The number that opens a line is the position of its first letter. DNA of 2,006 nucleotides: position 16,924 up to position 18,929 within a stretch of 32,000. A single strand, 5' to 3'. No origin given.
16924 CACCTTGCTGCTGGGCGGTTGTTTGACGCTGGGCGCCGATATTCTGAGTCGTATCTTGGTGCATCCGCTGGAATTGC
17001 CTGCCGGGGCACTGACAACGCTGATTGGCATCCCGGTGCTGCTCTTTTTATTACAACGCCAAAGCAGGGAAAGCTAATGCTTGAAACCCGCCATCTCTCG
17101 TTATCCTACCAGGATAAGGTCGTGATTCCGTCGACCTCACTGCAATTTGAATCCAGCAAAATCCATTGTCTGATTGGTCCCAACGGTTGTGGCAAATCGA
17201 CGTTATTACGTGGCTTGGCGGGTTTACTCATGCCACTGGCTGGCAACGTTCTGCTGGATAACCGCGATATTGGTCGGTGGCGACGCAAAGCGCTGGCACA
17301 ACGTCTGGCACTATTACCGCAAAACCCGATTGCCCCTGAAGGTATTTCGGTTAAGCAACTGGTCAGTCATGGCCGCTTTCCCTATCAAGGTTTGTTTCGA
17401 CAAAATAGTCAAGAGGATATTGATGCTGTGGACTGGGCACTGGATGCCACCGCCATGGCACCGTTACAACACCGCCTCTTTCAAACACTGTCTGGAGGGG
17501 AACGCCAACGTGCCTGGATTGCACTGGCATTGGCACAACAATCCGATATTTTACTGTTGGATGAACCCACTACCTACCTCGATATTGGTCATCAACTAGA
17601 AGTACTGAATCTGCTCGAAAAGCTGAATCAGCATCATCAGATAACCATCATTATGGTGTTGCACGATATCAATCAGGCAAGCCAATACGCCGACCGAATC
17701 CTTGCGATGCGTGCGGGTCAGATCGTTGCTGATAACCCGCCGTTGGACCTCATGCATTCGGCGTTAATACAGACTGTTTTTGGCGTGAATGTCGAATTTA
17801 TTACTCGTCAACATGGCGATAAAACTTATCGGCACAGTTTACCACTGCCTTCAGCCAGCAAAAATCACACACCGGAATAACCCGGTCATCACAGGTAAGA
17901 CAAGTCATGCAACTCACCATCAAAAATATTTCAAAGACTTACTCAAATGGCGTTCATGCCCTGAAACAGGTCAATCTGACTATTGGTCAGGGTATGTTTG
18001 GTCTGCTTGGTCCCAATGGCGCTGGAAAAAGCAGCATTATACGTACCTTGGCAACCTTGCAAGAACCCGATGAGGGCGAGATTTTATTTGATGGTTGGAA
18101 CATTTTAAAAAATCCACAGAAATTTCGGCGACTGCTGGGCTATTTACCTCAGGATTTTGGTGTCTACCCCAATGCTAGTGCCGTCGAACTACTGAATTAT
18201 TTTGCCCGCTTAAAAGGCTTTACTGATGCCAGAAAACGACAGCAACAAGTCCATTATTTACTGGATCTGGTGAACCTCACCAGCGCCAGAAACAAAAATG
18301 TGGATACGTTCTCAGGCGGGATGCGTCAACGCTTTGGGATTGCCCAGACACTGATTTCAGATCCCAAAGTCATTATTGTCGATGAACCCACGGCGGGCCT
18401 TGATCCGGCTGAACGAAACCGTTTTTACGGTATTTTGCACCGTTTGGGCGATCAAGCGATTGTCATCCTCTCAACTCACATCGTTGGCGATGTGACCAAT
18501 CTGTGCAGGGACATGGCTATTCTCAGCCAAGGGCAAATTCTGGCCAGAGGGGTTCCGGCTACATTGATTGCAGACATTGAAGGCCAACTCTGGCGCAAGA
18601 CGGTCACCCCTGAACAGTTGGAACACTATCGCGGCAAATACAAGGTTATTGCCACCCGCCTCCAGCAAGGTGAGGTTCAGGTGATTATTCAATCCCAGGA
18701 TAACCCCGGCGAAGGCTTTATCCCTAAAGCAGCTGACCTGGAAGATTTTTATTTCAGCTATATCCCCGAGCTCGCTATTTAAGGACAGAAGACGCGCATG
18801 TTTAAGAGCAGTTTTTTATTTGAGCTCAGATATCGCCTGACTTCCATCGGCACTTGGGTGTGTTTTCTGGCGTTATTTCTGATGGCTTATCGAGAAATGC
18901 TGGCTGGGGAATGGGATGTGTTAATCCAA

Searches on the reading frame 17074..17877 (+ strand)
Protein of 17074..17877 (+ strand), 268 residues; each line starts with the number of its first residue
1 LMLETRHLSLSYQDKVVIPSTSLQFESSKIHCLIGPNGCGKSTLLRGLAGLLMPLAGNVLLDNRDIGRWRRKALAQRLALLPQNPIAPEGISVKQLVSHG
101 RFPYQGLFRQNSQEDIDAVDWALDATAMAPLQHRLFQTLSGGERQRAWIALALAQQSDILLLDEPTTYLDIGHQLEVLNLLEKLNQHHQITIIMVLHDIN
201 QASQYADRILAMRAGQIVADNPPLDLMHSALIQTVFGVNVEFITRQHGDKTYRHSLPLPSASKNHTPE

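Call 62: search_protein_families(library=pfam, proteins=[window:17074-17877:+], max_evalue=1)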
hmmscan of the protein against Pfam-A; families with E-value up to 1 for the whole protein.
window:17074-17877:+ (268 aa): 31 families (the best 25 are shown)
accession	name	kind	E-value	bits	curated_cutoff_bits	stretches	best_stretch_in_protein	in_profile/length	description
PF00005.33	ABC_tran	-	3e-29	102.8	25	1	21-167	4-137/137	ABC transporter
PF13304.12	AAA_21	-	1.1e-09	39.3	27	2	30-69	1-42/304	AAA domain, putative AbiEii toxin, Type IV TA system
PF02463.25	SMC_N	-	2.3e-09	37.5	40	2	124-205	135-207/220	RecF/RecN/SMC N terminal domain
PF13555.12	AAA_29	-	8e-05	22.7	27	1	23-55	17-49/61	P-loop containing region of AAA domain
PF13476.12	AAA_23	-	0.0002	22.5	27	1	22-50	14-41/201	AAA domain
PF13175.12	AAA_15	-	0.0002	21.5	32.1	1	21-69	17-68/374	AAA ATPase domain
PF13514.12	AAA_27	-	0.00064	19.8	22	1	21-52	17-50/206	AAA domain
PF09818.15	ABC_ATPase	-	0.00094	18.7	23.2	1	138-214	157-248/283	P-loop domain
PF03215.21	Rad17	-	0.0039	17.6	23.8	1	21-51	38-68/186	Rad17 P-loop domain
PF24389.1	ORC-CDC6-like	-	0.0063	15.7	27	1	23-48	27-52/571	ORC-CDC6-like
PF07728.20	AAA_5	-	0.0066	16.9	22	1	32-53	3-24/139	AAA domain (dynein-related subfamily)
PF13521.12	AAA_28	-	0.011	16.4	27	1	32-50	3-21/164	AAA domain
PF03193.22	RsgA_GTPase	-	0.011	16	30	1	18-50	97-128/174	RsgA GTPase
PF00004.35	AAA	-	0.018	16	21.2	1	32-51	2-21/131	ATPase family associated with various cellular activities (AAA)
PF13401.12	AAA_22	-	0.018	15.8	27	1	29-195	6-121/130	AAA domain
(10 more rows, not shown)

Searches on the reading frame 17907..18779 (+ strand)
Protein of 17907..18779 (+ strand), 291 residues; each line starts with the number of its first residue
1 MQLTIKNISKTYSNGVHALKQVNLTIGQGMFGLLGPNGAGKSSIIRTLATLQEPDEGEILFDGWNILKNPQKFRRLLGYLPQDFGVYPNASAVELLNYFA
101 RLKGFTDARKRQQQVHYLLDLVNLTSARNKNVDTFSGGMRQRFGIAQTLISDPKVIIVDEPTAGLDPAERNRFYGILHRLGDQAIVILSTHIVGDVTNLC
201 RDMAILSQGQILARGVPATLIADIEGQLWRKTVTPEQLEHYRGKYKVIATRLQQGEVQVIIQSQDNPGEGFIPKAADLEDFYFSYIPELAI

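Call 7: search_protein_families(library=pfam, proteins=[window:17907-18779:+], max_evalue=0.00001)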
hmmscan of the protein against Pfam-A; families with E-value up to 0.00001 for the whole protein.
window:17907-18779:+ (291 aa): 2 families
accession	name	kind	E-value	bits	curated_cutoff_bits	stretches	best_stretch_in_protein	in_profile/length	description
PF00005.33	ABC_tran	-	3.8e-30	105.7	25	1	19-163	1-137/137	ABC transporter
PF13304.12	AAA_21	-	3e-12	47.7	27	0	127-191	230-298/304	AAA domain, putative AbiEii toxin, Type IV TA system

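Call 46: search_protein_families(library=ncbifam, proteins=[window:17907-18779:+], max_evalue=0.001)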
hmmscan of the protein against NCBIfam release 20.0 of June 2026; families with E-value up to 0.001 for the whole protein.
window:17907-18779:+ (291 aa): 190 families (the best 25 are shown)
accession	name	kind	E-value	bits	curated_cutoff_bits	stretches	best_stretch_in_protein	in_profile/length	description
TIGR01188.1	drrA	subfamily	3.2e-56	190.8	312.45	1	10-245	1-237/302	daunorubicin resistance ABC transporter, ATP-binding protein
TIGR03522.1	GldA_ABC_ATP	equivalog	2.5e-49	168.4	402.6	1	1-220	1-219/301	gliding motility-associated ABC transporter ATP-binding subunit GldA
TIGR03864.1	PQQ_ABC_ATP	hypoth_equivalog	2.5e-40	138.4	302.25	1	3-226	2-225/236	ABC transporter, ATP-binding subunit, PQQ-dependent alcohol dehydrogenase system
TIGR03740.1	galliderm_ABC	subfamily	1.3e-39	136.2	309.75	1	3-212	1-203/223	lantibiotic protection ABC transporter ATP-binding subunit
NF010060.0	PRK13537.1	equivalog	1.3e-39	135.9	521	1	3-224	16-237/314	nodulation factor ABC transporter ATP-binding protein NodI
TIGR02315.1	ABC_phnC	equivalog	1.5e-38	132.6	266.1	1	3-221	2-234/243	phosphonate ABC transporter ATP-binding protein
NF010059.0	PRK13536.1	equivalog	2.8e-38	131.5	549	1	4-223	45-264/342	nodulation factor ABC transporter ATP-binding protein NodI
NF033858.1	ABC2_perm_RbbA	equivalog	4.7e-38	130.7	1050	1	4-227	3-231/909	ribosome-associated ATPase/putative transporter RbbA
TIGR04406.1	LPS_export_lptB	equivalog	5.9e-38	130.5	240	1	3-224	2-226/239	LPS export ABC transporter ATP-binding protein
TIGR01288.1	nodI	equivalog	5.4e-36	124.1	424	1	3-223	5-225/303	nodulation factor ABC transporter ATP-binding protein NodI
TIGR02673.1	FtsE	equivalog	3.1e-34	118.5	264.85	1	4-209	3-213/214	cell division ATP-binding protein FtsE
TIGR00968.1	3a0106s01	subfamily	5.5e-34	117.7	342.75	1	4-220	2-218/237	sulfate ABC transporter ATP-binding protein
TIGR04521.1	ECF_ATPase_2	equivalog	8.5e-34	116.9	330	1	4-226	2-238/279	energy-coupling factor transporter ATPase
NF043075.1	MMSYN1_0197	equivalog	9.8e-34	116.8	550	1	3-222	3-222/341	spermidine/putrescine ABC transporter ATP-binding protein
TIGR01186.1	proV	subfamily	1.5e-33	116.4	326.6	1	16-259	6-255/363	betaine/proline/choline family ABC transporter ATP-binding protein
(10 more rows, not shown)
